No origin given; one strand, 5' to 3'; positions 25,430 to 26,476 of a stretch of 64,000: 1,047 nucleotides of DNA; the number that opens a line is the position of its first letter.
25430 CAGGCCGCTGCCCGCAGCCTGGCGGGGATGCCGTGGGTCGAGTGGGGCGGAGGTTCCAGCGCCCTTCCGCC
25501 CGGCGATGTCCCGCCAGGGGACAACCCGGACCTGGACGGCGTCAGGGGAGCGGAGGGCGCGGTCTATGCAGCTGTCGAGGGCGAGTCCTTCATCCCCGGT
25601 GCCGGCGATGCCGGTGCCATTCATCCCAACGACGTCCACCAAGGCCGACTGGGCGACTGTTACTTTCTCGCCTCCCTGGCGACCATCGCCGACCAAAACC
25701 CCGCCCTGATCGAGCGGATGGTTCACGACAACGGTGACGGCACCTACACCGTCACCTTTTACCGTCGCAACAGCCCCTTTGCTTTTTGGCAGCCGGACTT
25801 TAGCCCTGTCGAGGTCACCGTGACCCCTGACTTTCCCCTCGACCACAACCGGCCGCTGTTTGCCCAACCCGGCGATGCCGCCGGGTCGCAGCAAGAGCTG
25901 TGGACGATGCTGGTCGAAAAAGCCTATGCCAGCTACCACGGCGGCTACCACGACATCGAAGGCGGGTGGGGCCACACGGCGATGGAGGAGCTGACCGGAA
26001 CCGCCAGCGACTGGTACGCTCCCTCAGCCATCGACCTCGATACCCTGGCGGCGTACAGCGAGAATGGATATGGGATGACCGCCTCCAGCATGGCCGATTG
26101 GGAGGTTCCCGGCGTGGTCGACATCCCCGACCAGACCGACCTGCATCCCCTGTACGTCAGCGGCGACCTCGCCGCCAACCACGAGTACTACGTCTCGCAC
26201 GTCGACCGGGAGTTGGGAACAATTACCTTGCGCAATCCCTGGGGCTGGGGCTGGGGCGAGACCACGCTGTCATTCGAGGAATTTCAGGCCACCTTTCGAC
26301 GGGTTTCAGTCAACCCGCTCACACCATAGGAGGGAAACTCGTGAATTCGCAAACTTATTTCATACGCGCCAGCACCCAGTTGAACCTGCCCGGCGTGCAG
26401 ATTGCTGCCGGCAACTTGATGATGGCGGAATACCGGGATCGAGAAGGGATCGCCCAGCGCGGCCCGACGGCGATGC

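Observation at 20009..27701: Compact type VII secretion-like locus inserted directly after a tRNA-Gly/Cys/Leu cluster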

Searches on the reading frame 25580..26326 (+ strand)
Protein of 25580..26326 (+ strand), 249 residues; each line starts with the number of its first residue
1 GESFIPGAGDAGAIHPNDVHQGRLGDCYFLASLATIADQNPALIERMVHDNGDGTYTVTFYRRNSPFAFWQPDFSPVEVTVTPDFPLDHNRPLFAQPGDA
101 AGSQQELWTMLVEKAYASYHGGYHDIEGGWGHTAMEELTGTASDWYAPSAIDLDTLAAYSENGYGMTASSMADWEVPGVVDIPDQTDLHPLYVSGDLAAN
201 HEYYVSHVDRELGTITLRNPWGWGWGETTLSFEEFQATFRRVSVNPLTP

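Call 60: find_homologous_proteins(query=window:25580-26326:+, max_evalue=0.00001)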
Query window:25580-26326:+ (249 aa): 234 proteins with E <= 0.00001 among 783 candidates; the best 120 are listed.
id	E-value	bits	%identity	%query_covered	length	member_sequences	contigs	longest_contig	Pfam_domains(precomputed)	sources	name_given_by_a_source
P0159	1.2e-170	584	100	100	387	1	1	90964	PF06013.19,PF00648.28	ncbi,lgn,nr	ncbi:MAG: WXG100 family type VII secretion target [Anaerolineae bacterium]|nr:WXG100 family type VII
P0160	3.1e-96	340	59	99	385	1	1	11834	PF06013.19,PF00648.28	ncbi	-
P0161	1.5e-95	338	58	100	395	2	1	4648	PF06013.19,PF00648.28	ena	-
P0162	2.3e-95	337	58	100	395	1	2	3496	PF06013.19,PF00648.28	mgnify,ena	mgnify:CR=1 FL=1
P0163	9.0e-94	332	60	100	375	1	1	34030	PF06013.19,PF00648.28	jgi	jgi:uncharacterized protein YukE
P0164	9.5e-93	329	60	99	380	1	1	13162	PF06013.19,PF00648.28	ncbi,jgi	ncbi:MAG: C2 family cysteine protease [Anaerolineae bacterium]|jgi:uncharacterized protein YukE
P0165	2.5e-91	324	57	100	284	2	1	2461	PF00648.28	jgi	jgi:hypothetical protein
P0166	2.9e-91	324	57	100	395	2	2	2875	PF06013.19,PF00648.28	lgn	-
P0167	3.5e-90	320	57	100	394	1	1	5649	PF06013.19,PF00648.28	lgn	-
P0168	7.2e-90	319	57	100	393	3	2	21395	PF06013.19,PF00648.28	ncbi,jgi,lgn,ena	-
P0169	1.3e-89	318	60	100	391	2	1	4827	PF06013.19,PF00648.28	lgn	-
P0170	2.6e-89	317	58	100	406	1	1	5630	PF06013.19,PF00648.28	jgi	jgi:uncharacterized protein YukE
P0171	2.9e-89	317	58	100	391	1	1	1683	PF00648.28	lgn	-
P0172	2.9e-87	311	56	100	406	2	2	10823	PF06013.19,PF00648.28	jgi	jgi:uncharacterized protein YukE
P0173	3.5e-80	287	50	99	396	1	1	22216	PF06013.19,PF00648.28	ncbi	-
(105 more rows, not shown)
